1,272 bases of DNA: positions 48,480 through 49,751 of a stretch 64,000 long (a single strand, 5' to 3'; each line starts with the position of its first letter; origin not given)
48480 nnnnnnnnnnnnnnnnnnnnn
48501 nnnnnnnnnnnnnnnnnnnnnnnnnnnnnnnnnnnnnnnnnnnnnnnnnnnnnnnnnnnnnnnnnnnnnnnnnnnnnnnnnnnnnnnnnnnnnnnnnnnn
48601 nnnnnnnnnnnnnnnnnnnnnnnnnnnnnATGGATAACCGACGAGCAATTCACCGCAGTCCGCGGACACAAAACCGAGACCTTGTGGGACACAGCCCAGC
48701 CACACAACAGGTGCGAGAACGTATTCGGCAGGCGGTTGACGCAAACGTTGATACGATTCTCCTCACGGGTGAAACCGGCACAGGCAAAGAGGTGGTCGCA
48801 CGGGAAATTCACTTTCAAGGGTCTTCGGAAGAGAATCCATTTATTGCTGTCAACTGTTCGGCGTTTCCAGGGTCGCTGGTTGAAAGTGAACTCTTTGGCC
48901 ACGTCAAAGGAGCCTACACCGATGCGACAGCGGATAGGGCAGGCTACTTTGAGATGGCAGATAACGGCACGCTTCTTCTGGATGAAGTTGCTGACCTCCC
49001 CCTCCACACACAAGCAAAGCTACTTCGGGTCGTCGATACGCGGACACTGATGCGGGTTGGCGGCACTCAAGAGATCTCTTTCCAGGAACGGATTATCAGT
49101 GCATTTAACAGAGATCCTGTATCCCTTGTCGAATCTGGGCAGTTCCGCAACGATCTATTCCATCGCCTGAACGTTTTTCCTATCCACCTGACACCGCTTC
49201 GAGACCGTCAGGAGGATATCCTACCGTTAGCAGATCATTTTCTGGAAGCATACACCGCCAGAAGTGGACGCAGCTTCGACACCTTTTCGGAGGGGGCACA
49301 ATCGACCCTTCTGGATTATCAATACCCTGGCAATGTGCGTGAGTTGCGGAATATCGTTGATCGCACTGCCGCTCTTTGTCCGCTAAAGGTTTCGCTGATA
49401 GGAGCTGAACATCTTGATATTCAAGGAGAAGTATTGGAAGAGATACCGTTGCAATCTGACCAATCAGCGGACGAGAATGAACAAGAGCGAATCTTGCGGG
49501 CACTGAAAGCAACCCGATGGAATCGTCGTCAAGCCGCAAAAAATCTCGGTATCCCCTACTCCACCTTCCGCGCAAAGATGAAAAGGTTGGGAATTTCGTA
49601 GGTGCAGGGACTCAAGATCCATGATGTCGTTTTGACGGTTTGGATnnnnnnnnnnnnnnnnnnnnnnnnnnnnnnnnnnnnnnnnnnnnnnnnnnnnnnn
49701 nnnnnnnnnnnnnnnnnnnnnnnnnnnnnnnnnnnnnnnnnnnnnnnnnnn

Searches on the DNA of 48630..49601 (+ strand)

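Call 51: search_rna_families(sources=[L002, L016, L018, L013, L014], threshold=gathering)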
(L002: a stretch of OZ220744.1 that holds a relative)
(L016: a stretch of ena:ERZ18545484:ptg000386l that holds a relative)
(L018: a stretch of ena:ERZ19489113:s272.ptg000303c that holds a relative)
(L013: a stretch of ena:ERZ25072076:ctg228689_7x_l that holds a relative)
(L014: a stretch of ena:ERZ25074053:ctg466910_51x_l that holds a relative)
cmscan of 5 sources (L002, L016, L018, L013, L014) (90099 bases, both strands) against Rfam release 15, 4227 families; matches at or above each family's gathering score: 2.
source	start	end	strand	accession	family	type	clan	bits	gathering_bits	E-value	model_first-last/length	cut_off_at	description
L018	6213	6283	-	RF00005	tRNA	Gene; tRNA;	CL00001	57.5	29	1.2e-09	1-71/71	no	tRNA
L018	6127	6198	-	RF00005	tRNA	Gene; tRNA;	CL00001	55.3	29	5e-09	1-71/71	no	tRNA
